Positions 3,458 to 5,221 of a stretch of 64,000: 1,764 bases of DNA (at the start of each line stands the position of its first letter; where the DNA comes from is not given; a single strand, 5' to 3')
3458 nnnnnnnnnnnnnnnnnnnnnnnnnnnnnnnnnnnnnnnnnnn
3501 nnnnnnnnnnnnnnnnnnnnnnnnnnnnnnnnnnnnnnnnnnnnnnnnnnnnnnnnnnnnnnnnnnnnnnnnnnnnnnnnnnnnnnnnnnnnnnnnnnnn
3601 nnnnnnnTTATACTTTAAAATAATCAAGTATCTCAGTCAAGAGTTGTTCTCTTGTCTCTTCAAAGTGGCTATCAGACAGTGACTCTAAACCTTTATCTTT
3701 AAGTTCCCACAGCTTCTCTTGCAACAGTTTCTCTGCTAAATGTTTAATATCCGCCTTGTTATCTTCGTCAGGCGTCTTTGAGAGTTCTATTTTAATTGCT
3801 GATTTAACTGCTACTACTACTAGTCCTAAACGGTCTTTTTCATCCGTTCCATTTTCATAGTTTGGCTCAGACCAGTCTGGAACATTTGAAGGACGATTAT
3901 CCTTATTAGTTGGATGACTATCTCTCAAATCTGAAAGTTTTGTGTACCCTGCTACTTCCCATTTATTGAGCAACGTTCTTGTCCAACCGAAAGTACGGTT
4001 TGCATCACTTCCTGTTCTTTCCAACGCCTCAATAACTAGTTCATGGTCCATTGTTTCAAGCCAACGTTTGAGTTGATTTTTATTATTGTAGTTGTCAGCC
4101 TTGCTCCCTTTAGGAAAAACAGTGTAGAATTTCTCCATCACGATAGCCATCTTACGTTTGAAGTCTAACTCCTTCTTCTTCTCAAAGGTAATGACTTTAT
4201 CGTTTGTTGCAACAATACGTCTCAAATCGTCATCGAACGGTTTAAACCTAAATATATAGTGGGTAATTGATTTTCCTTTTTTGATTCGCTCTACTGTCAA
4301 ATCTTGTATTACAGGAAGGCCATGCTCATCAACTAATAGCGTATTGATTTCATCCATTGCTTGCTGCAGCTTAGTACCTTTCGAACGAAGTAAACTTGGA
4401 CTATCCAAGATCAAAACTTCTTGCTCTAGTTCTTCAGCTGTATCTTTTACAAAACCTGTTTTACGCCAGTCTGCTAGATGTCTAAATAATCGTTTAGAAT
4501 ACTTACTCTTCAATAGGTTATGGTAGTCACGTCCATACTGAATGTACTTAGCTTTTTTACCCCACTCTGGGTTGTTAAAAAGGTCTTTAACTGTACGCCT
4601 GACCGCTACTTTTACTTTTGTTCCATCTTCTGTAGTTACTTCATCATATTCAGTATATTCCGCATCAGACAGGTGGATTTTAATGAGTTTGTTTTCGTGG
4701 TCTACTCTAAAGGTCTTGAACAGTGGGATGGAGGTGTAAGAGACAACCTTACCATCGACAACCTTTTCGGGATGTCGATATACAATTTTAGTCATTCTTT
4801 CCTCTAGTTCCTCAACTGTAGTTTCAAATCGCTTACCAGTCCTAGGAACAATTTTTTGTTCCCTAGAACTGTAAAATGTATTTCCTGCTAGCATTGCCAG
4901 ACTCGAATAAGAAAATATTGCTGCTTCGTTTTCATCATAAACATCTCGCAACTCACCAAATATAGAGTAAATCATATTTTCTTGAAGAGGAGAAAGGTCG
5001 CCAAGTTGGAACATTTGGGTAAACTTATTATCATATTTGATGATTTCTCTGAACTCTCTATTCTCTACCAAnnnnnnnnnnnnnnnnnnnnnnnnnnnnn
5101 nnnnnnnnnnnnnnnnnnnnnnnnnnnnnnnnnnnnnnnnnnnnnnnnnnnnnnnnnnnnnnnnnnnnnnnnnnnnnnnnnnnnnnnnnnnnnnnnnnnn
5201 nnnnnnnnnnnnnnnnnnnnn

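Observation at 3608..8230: Complete plasmid-like theta replication and partition module (Rep_3/DnaD initiator, ten 21-22-bp iterons, ParAB, centromere-like repeat field)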

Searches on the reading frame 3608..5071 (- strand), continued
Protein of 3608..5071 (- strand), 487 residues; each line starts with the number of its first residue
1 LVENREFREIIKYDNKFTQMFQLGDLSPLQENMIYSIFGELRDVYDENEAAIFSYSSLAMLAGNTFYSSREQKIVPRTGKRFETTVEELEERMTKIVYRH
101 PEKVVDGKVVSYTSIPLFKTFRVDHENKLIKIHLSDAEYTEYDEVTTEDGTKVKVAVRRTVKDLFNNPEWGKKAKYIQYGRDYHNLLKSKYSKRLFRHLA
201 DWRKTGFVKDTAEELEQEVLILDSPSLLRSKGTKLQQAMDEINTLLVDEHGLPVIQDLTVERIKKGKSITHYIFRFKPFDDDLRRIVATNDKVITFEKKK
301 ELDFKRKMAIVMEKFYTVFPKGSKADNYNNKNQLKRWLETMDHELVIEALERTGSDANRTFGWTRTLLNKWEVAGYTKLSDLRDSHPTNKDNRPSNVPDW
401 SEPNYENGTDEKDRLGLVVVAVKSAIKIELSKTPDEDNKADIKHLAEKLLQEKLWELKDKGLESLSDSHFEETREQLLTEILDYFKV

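Call 98: search_dna_similar(query=window:3608-5071:-, collection=plasmids, mode=protein, max_evalue=0.001, rows=spread, max_rows=25)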
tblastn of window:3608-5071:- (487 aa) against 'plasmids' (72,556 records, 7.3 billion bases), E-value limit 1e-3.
Records with a match: 102; places in all: 102; records where one place covers at least 80% of the query: 8.
Best place of each record, by identity: >=99% 2; 95-99% 5; 90-95% 1; <60% 94.
By first word of the organism name: Lactococcus 92; Streptococcus 10.
By predicted mobility (MOB-suite, as given by PLSDB): mobilizable 66; non-mobilizable 32; conjugative 4.
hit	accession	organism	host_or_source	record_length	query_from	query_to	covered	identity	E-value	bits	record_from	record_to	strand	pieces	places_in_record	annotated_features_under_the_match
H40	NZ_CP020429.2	Streptococcus sp. FDAARGOS_192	Homo sapiens,peripheral blood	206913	1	487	100%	99.6%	0e+0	902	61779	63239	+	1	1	replication initiation protein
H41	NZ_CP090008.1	Streptococcus salivarius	Homo sapiens,Human oral cavity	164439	1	487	100%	98.8%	0e+0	894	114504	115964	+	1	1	replication initiation protein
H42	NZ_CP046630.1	Streptococcus equinus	Bos taurus coreanae,cell culture,Rumen ...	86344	7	384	78%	33.1%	5e-52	197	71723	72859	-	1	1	DnaD domain protein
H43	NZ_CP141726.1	Lactococcus formosensis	-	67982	3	363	74%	26.1%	5e-21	104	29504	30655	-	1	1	replication initiation protein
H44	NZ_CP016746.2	Lactococcus cremoris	Single cell,Dairy fermentation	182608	5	294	60%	28.5%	2e-18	96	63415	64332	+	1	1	conserved phage C-terminal domain-containing protein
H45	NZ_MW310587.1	Lactococcus garvieae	-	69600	3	283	58%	29.3%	1e-20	103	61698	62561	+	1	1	replication initiation protein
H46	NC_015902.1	Lactococcus lactis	raw milk cheese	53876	6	283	57%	29.3%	3e-19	99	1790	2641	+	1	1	replication initiation protein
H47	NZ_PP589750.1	Lactococcus sp.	Bacterial culture,Dairy environment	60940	6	283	57%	29.3%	3e-19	99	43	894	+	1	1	replication initiation protein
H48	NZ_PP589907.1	Lactococcus sp.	Bacterial culture,Dairy environment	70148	6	283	57%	29.3%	3e-19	99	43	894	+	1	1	replication initiation protein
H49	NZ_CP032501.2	Lactococcus lactis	Dairy Fermentation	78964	6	283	57%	29.3%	3e-19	99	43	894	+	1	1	replication initiation protein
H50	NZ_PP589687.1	Lactococcus sp.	Bacterial culture,Dairy environment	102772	6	283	57%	29.3%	3e-19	99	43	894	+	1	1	replication initiation protein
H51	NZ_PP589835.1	Lactococcus sp.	Bacterial culture,Dairy environment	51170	6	283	57%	29.3%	3e-19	99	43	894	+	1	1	replication initiation protein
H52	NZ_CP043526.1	Lactococcus lactis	Cell culture,Laboratory isolate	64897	6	283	57%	29.3%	3e-19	99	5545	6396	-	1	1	replication initiation protein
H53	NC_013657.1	Lactococcus lactis subsp. lactis KF147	mung bean,sprouts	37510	6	283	57%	29.3%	3e-19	99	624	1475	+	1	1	replication initiation protein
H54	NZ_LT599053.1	Lactococcus lactis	-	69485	6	283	57%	29.3%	3e-19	99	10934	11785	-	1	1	replication initiation protein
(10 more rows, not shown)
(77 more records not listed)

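Call 99: get_annotated_region(hit=H53, flank=1500)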
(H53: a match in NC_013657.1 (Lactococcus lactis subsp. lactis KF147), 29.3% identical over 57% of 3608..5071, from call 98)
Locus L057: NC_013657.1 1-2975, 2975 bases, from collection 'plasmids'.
description: Lactococcus lactis subsp. lactis KF147 plasmid pKF147A, complete sequence
organism: Lactococcus lactis subsp. lactis KF147 (NCBI taxid 684738)
taxonomy: Bacteria; Bacillota; Bacilli; Lactobacillales; Streptococcaceae; Lactococcus; Lactococcus lactis; Lactococcus lactis subsp. lactis KF147
host: -; source: mung bean,sprouts; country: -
typing (MOB-suite, as given by PLSDB): non-mobilizable; replicon rep_cluster_2422
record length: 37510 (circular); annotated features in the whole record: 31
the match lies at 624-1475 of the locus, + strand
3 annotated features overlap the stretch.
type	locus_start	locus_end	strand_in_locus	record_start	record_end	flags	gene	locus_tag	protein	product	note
CDS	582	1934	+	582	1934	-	-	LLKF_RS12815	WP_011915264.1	replication initiation protein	GO:0006270 - DNA replication initiation [Evidence IEA]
CDS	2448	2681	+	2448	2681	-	-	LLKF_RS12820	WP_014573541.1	hypothetical protein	-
CDS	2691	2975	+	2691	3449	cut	-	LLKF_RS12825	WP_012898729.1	AAA family ATPase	-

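Call 100: get_annotated_region(hit=H42, flank=4000)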
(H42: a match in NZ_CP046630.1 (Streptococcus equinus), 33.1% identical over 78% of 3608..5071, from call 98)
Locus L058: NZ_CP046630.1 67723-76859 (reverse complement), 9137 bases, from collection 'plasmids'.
description: Streptococcus equinus strain CNU G6 plasmid p1_CNU_G6, complete sequence
organism: Streptococcus equinus (NCBI taxid 1335)
taxonomy: Bacteria; Bacillota; Bacilli; Lactobacillales; Streptococcaceae; Streptococcus; Streptococcus equinus
host: -; source: Bos taurus coreanae,cell culture,Rumen fluid; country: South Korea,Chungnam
typing (MOB-suite, as given by PLSDB): non-mobilizable
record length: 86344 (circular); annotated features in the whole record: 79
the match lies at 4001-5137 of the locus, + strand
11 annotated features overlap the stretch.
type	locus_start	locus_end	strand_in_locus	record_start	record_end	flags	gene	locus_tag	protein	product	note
CDS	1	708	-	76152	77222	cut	-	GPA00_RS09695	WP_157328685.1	hypothetical protein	-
CDS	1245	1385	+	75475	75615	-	-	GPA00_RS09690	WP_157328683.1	hypothetical protein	-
CDS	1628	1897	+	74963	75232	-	-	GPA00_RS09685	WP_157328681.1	hypothetical protein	-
CDS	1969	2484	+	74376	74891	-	-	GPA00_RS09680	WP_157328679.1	hypothetical protein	-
CDS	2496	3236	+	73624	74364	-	-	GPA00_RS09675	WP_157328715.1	sortase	-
CDS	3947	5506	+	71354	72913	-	-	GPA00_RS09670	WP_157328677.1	DnaD domain protein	GO:0006269 - DNA replication, synthesis of RNA primer [Evidence IEA]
CDS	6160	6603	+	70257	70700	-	ssb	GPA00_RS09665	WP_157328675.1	single-stranded DNA-binding protein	GO:0006310 - DNA recombination [Evidence IEA]; GO:0006281 - DNA repair [Evidence IEA]; GO:0006260 - DNA replication ...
CDS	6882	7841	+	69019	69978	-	-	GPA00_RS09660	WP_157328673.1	ERF family protein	-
CDS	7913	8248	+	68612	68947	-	-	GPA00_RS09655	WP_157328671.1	hypothetical protein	-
CDS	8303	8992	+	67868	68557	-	radC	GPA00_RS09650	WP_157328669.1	DNA repair protein RadC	GO:0006281 - DNA repair [Evidence IEA]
CDS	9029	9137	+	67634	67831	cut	-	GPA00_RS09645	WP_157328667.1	hypothetical protein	-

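Call 101: search_protein_families(library=pfam, proteins=[L057:582-1934:+, L058:3947-5506:+], max_evalue=0.01)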
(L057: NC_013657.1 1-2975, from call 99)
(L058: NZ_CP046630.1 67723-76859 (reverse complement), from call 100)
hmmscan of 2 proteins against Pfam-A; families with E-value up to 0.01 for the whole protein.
L057:582-1934:+ (450 aa): 3 families
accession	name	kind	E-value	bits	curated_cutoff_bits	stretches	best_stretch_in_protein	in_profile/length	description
PF09524.15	Phg_2220_C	-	7.3e-07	29.6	27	1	345-416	1-71/73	Conserved phage C-terminus (Phg_2220_C)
PF01051.27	Rep3_N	-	5.3e-05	24.1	22.4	1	21-145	3-104/141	Initiator Replication protein, WH1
PF21205.3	Rep3_C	-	0.00034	21.2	21.1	1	247-291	22-59/59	Initiator Rep protein, WH2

L058:3947-5506:+ (519 aa): 2 families
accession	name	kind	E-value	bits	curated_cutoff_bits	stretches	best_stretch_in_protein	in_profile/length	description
PF07261.16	DnaB_2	-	1.2e-10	41.3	22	1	426-494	3-73/74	Replication initiation and membrane attachment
PF01051.27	Rep3_N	-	2.7e-06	28.3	22.4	1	37-209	14-141/141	Initiator Replication protein, WH1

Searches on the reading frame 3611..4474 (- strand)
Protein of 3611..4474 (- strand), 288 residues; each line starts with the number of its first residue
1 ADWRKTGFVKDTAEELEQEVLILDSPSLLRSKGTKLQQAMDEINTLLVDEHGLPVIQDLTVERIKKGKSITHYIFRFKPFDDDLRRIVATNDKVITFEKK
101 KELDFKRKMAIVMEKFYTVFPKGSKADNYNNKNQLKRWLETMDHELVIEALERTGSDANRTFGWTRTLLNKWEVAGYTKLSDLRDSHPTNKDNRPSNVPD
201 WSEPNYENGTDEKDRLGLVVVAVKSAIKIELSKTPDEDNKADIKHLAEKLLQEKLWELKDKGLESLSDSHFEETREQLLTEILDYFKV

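Call 38: search_protein_families(library=pfam, proteins=[window:3611-4474:-], max_evalue=10)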
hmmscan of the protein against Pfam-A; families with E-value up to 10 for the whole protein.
window:3611-4474:- (288 aa): 3 families
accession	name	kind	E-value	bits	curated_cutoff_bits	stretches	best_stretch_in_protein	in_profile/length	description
PF21205.3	Rep3_C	-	0.0092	16.7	21.1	1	36-77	26-59/59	Initiator Rep protein, WH2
PF07261.16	DnaB_2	-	0.022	14.9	22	1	131-184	16-71/74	Replication initiation and membrane attachment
PF16795.10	Phage_integr_3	-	0.066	13.6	27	1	61-103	63-104/161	Archaeal phage integrase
